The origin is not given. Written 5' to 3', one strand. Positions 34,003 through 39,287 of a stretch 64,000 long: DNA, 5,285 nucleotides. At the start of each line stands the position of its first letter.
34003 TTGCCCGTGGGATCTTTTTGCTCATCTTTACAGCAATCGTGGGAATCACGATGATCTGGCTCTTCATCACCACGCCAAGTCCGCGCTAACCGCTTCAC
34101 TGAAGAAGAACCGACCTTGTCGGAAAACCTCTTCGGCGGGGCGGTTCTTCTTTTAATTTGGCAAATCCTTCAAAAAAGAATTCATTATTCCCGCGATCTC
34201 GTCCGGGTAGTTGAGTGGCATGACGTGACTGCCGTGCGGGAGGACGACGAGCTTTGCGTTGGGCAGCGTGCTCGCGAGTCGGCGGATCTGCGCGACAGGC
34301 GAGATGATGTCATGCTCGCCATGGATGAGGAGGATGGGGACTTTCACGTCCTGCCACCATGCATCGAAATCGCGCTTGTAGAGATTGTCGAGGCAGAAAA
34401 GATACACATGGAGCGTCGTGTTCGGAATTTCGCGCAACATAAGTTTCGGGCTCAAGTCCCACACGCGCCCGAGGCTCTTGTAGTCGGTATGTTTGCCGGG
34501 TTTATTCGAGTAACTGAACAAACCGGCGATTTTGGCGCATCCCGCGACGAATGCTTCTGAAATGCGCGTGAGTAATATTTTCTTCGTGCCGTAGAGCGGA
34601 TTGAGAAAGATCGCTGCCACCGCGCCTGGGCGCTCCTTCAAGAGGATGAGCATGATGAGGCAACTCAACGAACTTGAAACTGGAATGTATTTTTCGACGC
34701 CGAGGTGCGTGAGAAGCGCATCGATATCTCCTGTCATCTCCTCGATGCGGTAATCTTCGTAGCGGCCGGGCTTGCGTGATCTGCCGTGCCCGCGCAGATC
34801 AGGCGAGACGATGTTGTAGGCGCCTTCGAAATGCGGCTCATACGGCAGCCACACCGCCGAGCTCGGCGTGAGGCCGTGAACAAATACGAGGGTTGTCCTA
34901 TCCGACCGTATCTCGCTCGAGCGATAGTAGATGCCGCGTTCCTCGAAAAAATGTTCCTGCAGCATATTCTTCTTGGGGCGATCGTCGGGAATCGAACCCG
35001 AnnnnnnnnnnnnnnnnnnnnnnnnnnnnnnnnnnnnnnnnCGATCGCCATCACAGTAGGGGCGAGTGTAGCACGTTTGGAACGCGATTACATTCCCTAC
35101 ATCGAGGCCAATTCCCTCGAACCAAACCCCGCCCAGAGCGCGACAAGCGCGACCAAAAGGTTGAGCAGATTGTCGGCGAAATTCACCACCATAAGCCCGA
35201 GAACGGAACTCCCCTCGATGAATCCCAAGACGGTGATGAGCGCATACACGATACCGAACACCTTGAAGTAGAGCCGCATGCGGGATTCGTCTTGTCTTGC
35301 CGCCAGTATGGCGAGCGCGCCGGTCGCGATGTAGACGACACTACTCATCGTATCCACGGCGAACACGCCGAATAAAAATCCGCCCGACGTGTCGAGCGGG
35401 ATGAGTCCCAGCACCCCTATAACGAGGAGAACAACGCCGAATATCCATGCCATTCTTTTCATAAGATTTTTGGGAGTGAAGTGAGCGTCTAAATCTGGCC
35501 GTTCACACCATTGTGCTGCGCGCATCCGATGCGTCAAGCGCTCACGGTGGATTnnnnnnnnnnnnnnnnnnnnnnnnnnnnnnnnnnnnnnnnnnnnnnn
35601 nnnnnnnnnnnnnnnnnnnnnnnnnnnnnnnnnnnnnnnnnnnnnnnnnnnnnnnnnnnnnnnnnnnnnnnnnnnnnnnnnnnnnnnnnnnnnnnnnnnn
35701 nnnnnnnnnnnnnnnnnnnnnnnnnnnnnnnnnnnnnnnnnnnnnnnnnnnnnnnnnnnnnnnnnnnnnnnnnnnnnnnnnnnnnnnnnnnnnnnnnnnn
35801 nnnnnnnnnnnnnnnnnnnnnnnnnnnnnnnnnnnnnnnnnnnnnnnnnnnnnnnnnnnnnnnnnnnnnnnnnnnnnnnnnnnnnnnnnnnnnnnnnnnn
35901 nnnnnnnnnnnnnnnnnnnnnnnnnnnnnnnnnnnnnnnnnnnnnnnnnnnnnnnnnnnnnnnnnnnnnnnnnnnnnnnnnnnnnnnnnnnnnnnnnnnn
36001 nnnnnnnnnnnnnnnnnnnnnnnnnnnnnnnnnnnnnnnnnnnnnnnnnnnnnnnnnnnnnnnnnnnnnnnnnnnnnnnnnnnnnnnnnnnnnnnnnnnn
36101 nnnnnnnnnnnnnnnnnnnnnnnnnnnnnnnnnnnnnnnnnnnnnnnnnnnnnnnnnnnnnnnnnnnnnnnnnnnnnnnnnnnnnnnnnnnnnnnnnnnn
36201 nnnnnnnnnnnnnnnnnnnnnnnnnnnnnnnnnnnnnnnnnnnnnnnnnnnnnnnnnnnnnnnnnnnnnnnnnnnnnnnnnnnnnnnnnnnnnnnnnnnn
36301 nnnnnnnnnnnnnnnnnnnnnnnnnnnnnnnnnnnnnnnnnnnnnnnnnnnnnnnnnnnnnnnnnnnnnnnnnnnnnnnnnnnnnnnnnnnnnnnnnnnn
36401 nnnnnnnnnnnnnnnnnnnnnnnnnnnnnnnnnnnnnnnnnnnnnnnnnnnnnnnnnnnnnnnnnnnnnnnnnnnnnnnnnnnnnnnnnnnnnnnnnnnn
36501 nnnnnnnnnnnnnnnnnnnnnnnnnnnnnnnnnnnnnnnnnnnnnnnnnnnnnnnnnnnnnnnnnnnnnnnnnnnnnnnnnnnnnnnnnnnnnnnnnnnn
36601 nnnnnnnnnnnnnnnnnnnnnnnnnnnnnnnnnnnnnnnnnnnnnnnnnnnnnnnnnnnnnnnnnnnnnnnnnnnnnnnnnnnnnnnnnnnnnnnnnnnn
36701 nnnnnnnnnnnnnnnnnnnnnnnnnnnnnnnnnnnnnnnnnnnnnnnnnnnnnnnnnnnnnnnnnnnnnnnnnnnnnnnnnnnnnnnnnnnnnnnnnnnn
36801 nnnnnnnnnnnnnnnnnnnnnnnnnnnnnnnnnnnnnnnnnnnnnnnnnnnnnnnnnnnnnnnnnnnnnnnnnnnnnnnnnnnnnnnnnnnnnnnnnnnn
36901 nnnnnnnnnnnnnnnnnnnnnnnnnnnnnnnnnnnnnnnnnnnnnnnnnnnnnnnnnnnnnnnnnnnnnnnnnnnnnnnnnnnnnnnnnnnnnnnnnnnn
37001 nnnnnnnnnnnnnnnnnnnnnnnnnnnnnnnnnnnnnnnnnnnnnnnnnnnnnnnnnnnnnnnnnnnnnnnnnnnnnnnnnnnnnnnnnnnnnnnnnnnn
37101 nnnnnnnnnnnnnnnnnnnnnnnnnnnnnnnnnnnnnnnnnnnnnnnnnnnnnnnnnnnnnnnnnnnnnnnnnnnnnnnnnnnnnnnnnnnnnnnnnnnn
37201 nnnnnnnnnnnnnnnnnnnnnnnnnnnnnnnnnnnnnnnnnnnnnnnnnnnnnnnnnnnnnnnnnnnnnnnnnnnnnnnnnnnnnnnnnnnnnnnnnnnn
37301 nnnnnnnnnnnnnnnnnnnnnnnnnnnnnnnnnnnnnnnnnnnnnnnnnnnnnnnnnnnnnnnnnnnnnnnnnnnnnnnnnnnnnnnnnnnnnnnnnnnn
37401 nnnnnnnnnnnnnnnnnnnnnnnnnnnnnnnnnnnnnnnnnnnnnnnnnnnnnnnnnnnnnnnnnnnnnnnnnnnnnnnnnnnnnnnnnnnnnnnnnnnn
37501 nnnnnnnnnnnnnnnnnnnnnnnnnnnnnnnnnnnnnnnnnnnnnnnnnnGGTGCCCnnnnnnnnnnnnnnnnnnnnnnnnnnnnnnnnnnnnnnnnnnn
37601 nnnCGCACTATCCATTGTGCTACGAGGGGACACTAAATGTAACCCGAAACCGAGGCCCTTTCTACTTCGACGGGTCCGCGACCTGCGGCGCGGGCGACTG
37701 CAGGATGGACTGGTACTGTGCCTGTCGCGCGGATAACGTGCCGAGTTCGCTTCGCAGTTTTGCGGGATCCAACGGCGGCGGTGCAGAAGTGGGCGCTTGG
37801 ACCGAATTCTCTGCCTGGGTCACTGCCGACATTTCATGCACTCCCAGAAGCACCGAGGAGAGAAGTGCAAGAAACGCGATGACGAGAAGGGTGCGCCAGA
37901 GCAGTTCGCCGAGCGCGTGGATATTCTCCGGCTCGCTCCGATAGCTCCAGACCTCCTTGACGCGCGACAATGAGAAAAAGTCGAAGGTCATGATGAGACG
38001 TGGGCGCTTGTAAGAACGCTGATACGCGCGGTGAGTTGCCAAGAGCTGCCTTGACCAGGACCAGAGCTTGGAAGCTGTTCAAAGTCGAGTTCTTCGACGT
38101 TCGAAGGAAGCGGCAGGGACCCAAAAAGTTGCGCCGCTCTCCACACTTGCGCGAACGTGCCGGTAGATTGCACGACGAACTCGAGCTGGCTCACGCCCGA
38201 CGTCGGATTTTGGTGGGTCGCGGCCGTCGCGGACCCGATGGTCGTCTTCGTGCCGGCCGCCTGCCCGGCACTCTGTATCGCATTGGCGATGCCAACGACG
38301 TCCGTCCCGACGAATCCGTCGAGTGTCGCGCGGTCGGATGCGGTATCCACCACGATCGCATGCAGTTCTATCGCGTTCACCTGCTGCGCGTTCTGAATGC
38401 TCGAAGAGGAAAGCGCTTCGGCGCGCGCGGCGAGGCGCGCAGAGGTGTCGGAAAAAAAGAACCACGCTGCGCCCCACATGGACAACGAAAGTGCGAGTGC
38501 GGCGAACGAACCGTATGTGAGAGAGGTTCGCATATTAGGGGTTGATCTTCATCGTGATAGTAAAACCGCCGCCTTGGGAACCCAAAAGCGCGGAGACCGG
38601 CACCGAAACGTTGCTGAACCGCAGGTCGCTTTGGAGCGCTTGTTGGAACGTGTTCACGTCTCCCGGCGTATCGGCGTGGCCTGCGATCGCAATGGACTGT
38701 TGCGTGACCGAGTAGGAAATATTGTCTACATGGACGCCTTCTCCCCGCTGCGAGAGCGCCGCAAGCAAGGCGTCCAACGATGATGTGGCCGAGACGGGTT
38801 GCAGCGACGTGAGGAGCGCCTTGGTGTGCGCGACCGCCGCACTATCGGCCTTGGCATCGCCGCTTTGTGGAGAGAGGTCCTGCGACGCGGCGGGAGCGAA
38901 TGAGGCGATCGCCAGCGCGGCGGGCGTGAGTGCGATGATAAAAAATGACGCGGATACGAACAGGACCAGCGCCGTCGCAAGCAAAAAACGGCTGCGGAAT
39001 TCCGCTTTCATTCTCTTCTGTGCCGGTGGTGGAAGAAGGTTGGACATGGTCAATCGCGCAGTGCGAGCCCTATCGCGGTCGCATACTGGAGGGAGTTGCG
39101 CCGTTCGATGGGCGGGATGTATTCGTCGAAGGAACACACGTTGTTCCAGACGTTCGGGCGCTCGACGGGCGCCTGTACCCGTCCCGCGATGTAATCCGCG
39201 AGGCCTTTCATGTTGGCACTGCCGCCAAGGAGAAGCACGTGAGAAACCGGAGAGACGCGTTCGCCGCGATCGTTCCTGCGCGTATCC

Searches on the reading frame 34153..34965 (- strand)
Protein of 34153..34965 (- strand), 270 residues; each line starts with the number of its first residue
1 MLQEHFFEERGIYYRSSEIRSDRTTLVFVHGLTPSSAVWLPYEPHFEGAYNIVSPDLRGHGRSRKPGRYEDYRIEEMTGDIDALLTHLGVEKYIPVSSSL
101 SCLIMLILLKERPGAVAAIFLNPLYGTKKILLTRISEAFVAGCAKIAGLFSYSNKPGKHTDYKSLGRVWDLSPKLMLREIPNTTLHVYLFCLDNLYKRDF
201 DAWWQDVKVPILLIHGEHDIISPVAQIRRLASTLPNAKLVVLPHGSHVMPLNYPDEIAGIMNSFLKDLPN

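Call 62: search_protein_families(library=pfam, proteins=[window:34153-34965:-], max_evalue=0.0001)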
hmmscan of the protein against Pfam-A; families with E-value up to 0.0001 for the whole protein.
window:34153-34965:- (270 aa): 3 families
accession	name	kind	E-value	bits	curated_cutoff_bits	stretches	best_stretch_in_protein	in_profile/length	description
PF00561.26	Abhydrolase_1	-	3.7e-25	89.4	25.8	1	25-249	2-240/245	alpha/beta hydrolase fold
PF12697.13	Abhydrolase_6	-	2e-17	65.1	26.3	1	26-258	1-215/217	Alpha/beta hydrolase family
PF12146.15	Hydrolase_4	-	7.5e-12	45.5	27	1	23-248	4-233/239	Serine aminopeptidase, S33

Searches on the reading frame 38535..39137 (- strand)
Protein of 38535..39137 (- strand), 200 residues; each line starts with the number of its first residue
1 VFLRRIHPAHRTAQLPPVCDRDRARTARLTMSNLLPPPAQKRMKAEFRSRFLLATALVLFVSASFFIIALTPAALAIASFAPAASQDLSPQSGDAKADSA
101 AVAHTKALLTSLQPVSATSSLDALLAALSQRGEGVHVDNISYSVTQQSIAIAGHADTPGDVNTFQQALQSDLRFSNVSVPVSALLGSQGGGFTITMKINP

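Call 62: search_protein_families(library=pfam, proteins=[window:38535-39137:-], max_evalue=0.0001)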
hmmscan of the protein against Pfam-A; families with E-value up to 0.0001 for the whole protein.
window:38535-39137:- (200 aa): 1 family
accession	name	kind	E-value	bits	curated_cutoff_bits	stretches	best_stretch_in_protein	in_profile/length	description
PF05137.18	PilN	-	4.7e-05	23.8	22.8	1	133-198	12-78/78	Fimbrial assembly protein (PilN)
